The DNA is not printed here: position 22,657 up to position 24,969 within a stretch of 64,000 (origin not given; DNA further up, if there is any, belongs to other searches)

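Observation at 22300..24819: Unusual ferrochelatase-like / glutamyl-tRNA-reductase-like fusion protein next to sirC and dsrN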

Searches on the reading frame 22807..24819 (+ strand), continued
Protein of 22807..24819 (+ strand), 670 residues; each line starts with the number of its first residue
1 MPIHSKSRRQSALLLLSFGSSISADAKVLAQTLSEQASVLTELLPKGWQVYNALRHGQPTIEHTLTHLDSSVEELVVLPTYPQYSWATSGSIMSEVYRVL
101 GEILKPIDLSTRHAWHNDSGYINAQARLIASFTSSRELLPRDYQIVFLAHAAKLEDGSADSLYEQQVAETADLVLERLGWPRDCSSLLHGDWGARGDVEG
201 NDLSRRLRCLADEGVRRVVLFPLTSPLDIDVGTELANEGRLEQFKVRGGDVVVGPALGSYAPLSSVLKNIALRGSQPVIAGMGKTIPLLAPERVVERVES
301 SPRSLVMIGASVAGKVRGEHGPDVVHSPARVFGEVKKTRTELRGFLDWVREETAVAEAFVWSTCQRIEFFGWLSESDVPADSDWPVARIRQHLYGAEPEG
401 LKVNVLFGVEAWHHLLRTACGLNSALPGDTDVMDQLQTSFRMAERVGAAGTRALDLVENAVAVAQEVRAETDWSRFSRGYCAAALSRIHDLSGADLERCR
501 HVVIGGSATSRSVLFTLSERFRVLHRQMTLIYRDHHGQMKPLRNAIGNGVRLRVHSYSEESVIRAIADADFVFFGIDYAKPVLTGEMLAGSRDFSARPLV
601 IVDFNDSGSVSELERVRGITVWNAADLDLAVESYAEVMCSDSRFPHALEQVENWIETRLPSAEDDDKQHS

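Call 32: fold_search(model_id=the predicted structure, library=pdb)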
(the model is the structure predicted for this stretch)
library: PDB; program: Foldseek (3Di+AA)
matches with E <= 10: 1501; with E <= 0.001: 76
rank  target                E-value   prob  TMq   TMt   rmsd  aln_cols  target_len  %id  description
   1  5yjl_A                4.3e-17  1.00  0.34  0.52   6.9       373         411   18  Crystal structure of Arabidopsis glutamyl-tRNA reductase in complex with NADPH and GBP (released 2018-05-30)
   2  4n7r_A                5.3e-17  1.00  0.35  0.53   6.6       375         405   18  Crystal structure of Arabidopsis glutamyl-tRNA reductase in complex with its binding protein (released 2014-05-14)
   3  5yjl_B                1.2e-16  1.00  0.35  0.52   6.4       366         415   17  Crystal structure of Arabidopsis glutamyl-tRNA reductase in complex with NADPH and GBP (released 2018-05-30)
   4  1gpj                  3.7e-16  1.00  0.26  0.40  10.2       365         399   17  Glutamyl-tRNA Reductase from Methanopyrus kandleri (released 2002-01-04)
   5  5che_A                6.2e-16  1.00  0.33  0.47   7.2       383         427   18  Crystal structure of Arabidopsis glutamyl-tRNA reductase in complex with its regulatory proteins (released 2016-02-03)
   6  4n7r_B                1.8e-14  1.00  0.33  0.51   7.2       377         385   19  Crystal structure of Arabidopsis glutamyl-tRNA reductase in complex with its binding protein (released 2014-05-14)
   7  5che_B                5.6e-14  1.00  0.33  0.48   7.1       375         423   19  Crystal structure of Arabidopsis glutamyl-tRNA reductase in complex with its regulatory proteins (released 2016-02-03)
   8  4kmm_A                1.3e-11  1.00  0.32  0.56   5.5       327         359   16  M76H variant of human ferrochelatase (released 2014-05-14)
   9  4klc_A                1.4e-11  1.00  0.34  0.61   4.2       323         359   19  E343D/F110A Double mutant of human ferrochelatase (released 2014-06-18)
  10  2qd3_A                1.7e-11  1.00  0.30  0.54   5.9       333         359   17  Wild type human ferrochelatase crystallized with ammonium sulfate (released 2007-10-30)
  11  2pnj_A                3.3e-11  1.00  0.32  0.57   5.4       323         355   18  Crystal structure of human ferrochelatase mutant with Phe 337 replaced by Ala (released 2007-10-02)
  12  3aqi_A                3.5e-11  1.00  0.32  0.58   5.4       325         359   18  H240A variant of human ferrochelatase (released 2012-01-25)
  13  2hre_A                4.1e-11  1.00  0.33  0.58   5.2       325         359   18  Structure of human ferrochelatase variant E343K with protoporphyrin IX bound (released 2007-03-13)
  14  3goq                  4.4e-11  1.00  0.33  0.67   4.1       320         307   13  Crystal structure of the Tyr13Met variant of Bacillus subtilis ferrochelatase (released 2010-03-31)
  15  1ak1                  4.9e-11  1.00  0.34  0.69   4.0       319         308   13  FERROCHELATASE FROM BACILLUS SUBTILIS (released 1997-12-03)
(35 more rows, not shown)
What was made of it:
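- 24220..24786 (+): Rossmann-type nucleotide-binding domain with GGSATS (24319-24336) in place of GxGxxG, YRDH in place of NR(S/T), and DFN. No spinal helix or dimerisation domain follows. Foldseek (call 32).
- On Ferrochelatase (HemH; PF00762 / TIGR00109): Foldseek matches to human and B. subtilis ferrochelatases at E ~1e-11 (call 32).
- On Small class II chelatases (SirB / CbiX / CbiK): The best structural matches are HemH-type (call 32).
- Closest known: Glutamyl-tRNA reductase. Same: Same catalytic-domain fold and same Rossmann-type second domain (Foldseek E ~1e-17, call 32).
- Closest known: Protoporphyrin/coproporphyrin ferrochelatase. Same: Class II chelatase fold (Foldseek E ~1e-11, call 32).
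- Checked: Foldseek against PDB matches the C-half to GluTR 5yjl/4n7r/1gpj (E ~1e-17) and the N-half to human and B. subtilis ferrochelatases (E ~1e-11) (call 32).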

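Call 37: search_protein_families(library=ncbifam, proteins=[L002:12078-12437:+, L002:12528-14051:+, L016:9701-12028:+, L044:10016-11074:+], max_evalue=0.00001)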
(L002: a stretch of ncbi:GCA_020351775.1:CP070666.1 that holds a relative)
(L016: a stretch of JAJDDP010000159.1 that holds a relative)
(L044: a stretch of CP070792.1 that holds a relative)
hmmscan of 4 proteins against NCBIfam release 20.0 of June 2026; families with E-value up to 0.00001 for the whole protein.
L002:12078-12437:+ (119 aa): 2 families
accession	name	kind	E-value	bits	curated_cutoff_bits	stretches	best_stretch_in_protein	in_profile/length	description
NF033198.0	F430_CfbA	equivalog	1.1e-13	51.3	120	1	2-87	2-87/122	sirohydrochlorin nickelochelatase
NF002090.2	PRK00923.1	subfamily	5.8e-13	49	120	1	2-87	3-88/129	sirohydrochlorin nickelochelatase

L002:12528-14051:+ (507 aa): 29 families (the best 25 are shown)
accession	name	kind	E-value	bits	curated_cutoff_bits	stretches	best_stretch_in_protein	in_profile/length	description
NF004790.0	PRK06136.1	subfamily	2.5e-85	286.1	198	1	10-253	5-247/250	uroporphyrinogen-III C-methyltransferase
TIGR01469.1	cobA_cysG_Cterm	equivalog_domain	1.7e-81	273.5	185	1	11-244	3-235/238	uroporphyrinogen-III C-methyltransferase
NF007922.1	PRK10637.1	equivalog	4.6e-80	269.8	400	1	8-243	216-449/450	siroheme synthase CysG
NF005524.0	PRK07168.1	equivalog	2.3e-77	260.5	603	1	9-362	3-350/474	uroporphyrin-III C-methyltransferase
TIGR01465.1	cobM_cbiF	equivalog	9.9e-45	152.8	259.65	1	11-245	1-229/247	precorrin-4 C(11)-methyltransferase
NF012017.0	PRK15473.1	equivalog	1.1e-29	103.6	408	1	7-242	6-235/257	cobalt-precorrin-4 methyltransferase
NF004583.0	PRK05928.1-5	equivalog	9.6e-21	74.4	432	1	262-501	9-247/250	uroporphyrinogen-III synthase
NF004593.0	PRK05928.4-2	equivalog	3.3e-19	69.3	275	1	261-502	4-242/247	uroporphyrinogen-III synthase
NF004587.0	PRK05928.2-5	equivalog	9e-19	67.9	246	1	275-453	21-182/245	uroporphyrinogen-III synthase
NF005411.0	PRK06975.1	equivalog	5.6e-16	58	414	1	261-460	8-219/660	fused uroporphyrinogen-III synthase HemD/membrane protein HemX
TIGR01467.1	cobI_cbiL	equivalog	2.4e-15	56.6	163.25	2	11-40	3-32/230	precorrin-2 C(20)-methyltransferase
TIGR01466.1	cobJ_cbiH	equivalog_domain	7.1e-13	48.7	246.35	1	11-255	1-236/239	precorrin-3B C(17)-methyltransferase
NF004423.0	PRK05765.1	equivalog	4.7e-12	45.9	332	1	11-223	5-209/247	precorrin-3B C(17)-methyltransferase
NF004594.0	PRK05928.4-3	equivalog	2.6e-10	40.1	365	1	261-451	3-176/237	uroporphyrinogen-III synthase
NF004586.0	PRK05928.2-4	equivalog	6.1e-10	38.9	401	1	310-501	48-236/240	uroporphyrinogen-III synthase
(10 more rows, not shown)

L016:9701-12028:+ (775 aa): 6 families
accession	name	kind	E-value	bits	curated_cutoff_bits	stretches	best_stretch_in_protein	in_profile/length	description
TIGR00109.1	hemH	equivalog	6.3e-77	259.1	124.6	1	27-345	4-318/322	ferrochelatase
NF000689.1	PRK00035.2-1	equivalog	3.8e-21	75.3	408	1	78-344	32-307/311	ferrochelatase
NF000744.0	PRK00045.1-3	equivalog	3.5e-18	65.7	429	1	413-709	25-317/447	glutamyl-tRNA reductase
TIGR01035.1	hemA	equivalog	8.9e-18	64.4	209.55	1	412-708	22-306/416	glutamyl-tRNA reductase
NF009095.0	PRK12435.1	subfamily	5.1e-16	58.7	455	1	89-342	54-301/311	ferrochelatase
NF000750.0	PRK00045.3-4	equivalog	7e-12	45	289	1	405-679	14-278/439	glutamyl-tRNA reductase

L044:10016-11074:+ (352 aa): 4 families
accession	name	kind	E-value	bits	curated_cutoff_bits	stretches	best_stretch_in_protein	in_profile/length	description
TIGR01035.1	hemA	equivalog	2.7e-23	82.6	209.55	1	12-276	26-278/416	glutamyl-tRNA reductase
NF000744.0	PRK00045.1-3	equivalog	2.6e-22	79.3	429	1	14-275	30-287/447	glutamyl-tRNA reductase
NF000750.0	PRK00045.3-4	equivalog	3.3e-12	46.1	289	1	21-189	35-205/439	glutamyl-tRNA reductase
NF000752.0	PRK00045.4-2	equivalog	4.9e-06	26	381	1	28-154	47-168/412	glutamyl-tRNA reductase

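Call 57: search_protein_families(library=ncbifam, proteins=[L073:12013-13452:+, L073:14540-16012:+, L016:18647-20002:-], max_evalue=1e-10)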
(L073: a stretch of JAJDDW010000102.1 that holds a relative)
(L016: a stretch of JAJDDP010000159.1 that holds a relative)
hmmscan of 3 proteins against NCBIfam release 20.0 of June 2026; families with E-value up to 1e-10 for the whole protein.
L073:12013-13452:+ (479 aa): 16 families
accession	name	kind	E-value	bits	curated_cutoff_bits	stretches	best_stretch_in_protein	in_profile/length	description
TIGR00538.1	hemN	equivalog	1.5e-140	469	324.95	1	13-465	3-445/454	oxygen-independent coproporphyrinogen III oxidase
NF006067.1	PRK08208.1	equivalog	5.5e-53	180.4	380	1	53-425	27-386/427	STM4012 family radical SAM protein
TIGR04107.1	rSAM_HutW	equivalog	9.2e-46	156.5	400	1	44-404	22-366/419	heme anaerobic degradation radical SAM methyltransferase ChuW/HutW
TIGR00539.1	hemN_rel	equivalog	1.6e-44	152.5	205.4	1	63-307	2-236/361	radical SAM family heme chaperone HemW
TIGR03994.1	rSAM_HemZ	equivalog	6.8e-39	134.1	321.4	1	61-367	84-391/401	coproporphyrinogen dehydrogenase HemZ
NF006385.0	PRK08629.1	equivalog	2.7e-32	112.1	355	1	61-427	52-387/439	coproporphyrinogen III oxidase family protein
NF006064.0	PRK08207.2-2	equivalog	1.2e-31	110.3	504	1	57-366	140-448/465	coproporphyrinogen III oxidase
NF006060.0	PRK08207.1-3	equivalog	8.6e-27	94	653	1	62-254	150-341/477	coproporphyrinogen III oxidase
NF005133.0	PRK06582.1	equivalog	2.1e-26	92.8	597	1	60-438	10-369/390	coproporphyrinogen III oxidase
NF006062.0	PRK08207.1-5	equivalog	2.3e-23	82.8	1007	1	62-256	149-342/476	coproporphyrinogen III oxidase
NF006061.0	PRK08207.1-4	equivalog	3.5e-22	78.8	702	1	61-253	173-364/501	coproporphyrinogen III oxidase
NF004567.0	PRK05904.1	equivalog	2.1e-21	76.5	355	1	64-266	9-201/353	coproporphyrinogen III oxidase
NF006059.0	PRK08207.1-1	equivalog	6.7e-17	61.4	1012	1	61-254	171-363/496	coproporphyrinogen III oxidase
NF006066.0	PRK08207.2-5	equivalog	2.4e-16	59.4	1117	1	45-257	175-384/518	coproporphyrinogen III oxidase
NF006063.0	PRK08207.2-1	equivalog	2e-14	53.2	1074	1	62-258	193-387/518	coproporphyrinogen III oxidase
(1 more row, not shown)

L073:14540-16012:+ (490 aa): 9 families
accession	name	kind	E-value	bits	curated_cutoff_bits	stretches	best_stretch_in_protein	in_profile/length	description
TIGR00562.1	proto_IX_ox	equivalog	1.4e-78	264.5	97.85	1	11-464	2-460/470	protoporphyrinogen oxidase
NF008845.0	PRK11883.1-5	equivalog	1.7e-69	234.3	560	1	10-470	3-463/468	protoporphyrinogen oxidase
NF008841.0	PRK11883.1-1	equivalog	1.4e-44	152.8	517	1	11-470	3-449/453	protoporphyrinogen oxidase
NF009081.0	PRK12416.1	equivalog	4.9e-30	104.9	702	1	13-471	3-460/466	protoporphyrinogen oxidase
NF008843.0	PRK11883.1-3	equivalog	2.4e-22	79.6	406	1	13-462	3-416/424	protoporphyrinogen oxidase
NF005560.0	PRK07233.1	equivalog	1.1e-17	64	252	1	13-163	2-152/435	hypothetical protein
TIGR03467.1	HpnE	equivalog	9.4e-14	51.6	283.05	0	14-58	1-45/430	hydroxysqualene dehydroxylase HpnE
NF005548.0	PRK07208.1-4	equivalog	1.7e-13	50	389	1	10-160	2-148/488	hypothetical protein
TIGR02734.1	crtI_fam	subfamily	1.7e-11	43.5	238.1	0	14-69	1-56/504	phytoene desaturase family protein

L016:18647-20002:- (451 aa): 69 families (the best 25 are shown)
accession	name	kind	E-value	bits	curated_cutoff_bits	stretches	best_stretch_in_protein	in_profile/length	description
NF000818.0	PRK00062.1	subfamily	1.3e-189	630.3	398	1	28-449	6-427/429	glutamate-1-semialdehyde 2,1-aminomutase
TIGR00713.1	hemL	equivalog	1.8e-178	593.6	527.3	1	28-448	2-422/423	glutamate-1-semialdehyde 2,1-aminomutase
NF009055.0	PRK12389.1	equivalog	8.5e-156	518.9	637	1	27-450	5-429/431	glutamate-1-semialdehyde 2,1-aminomutase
NF001864.0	PRK00615.1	equivalog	1e-117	393.4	706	1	28-447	7-427/433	glutamate-1-semialdehyde aminotransferase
NF041362.1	GntE_guanitoxin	equivalog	4.7e-93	312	525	1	27-437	7-424/426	guanitoxin biosynthesis PLP-dependent transaminase GntE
NF005453.0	PRK07046.1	subfamily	4.5e-66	223.3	425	1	8-446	8-448/453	transaminase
NF004856.0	PRK06209.1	equivalog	2.1e-62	211.1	486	1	56-446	40-413/450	glutamate-1-semialdehyde 2,1-aminomutase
NF005993.0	PRK08117.1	subfamily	3.1e-54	184.2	574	1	58-388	27-372/433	aspartate aminotransferase family protein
TIGR00707.1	argD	subfamily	1.6e-51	175.3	410.05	1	55-387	8-333/381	acetylornithine/succinylornithine family transaminase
NF002874.0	PRK03244.1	equivalog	9.6e-49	166.2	457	1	54-398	23-355/399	acetylornithine transaminase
NF004426.0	PRK05769.1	equivalog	1.3e-47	162.6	552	1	57-423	37-412/441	acetyl ornithine aminotransferase family protein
NF049976.1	AmadipTransam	equivalog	7.9e-47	160.1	650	1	56-422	14-384/416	2-aminoadipate transaminase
NF002325.0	PRK01278.1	subfamily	1.2e-46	159.1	372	1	58-394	15-346/395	acetylornithine transaminase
NF002797.0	PRK02936.1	equivalog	4.6e-44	150.7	496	1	57-383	12-327/385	acetylornithine transaminase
NF004718.0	PRK06062.1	subfamily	1.6e-43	148.9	472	1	56-415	38-414/454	hypothetical protein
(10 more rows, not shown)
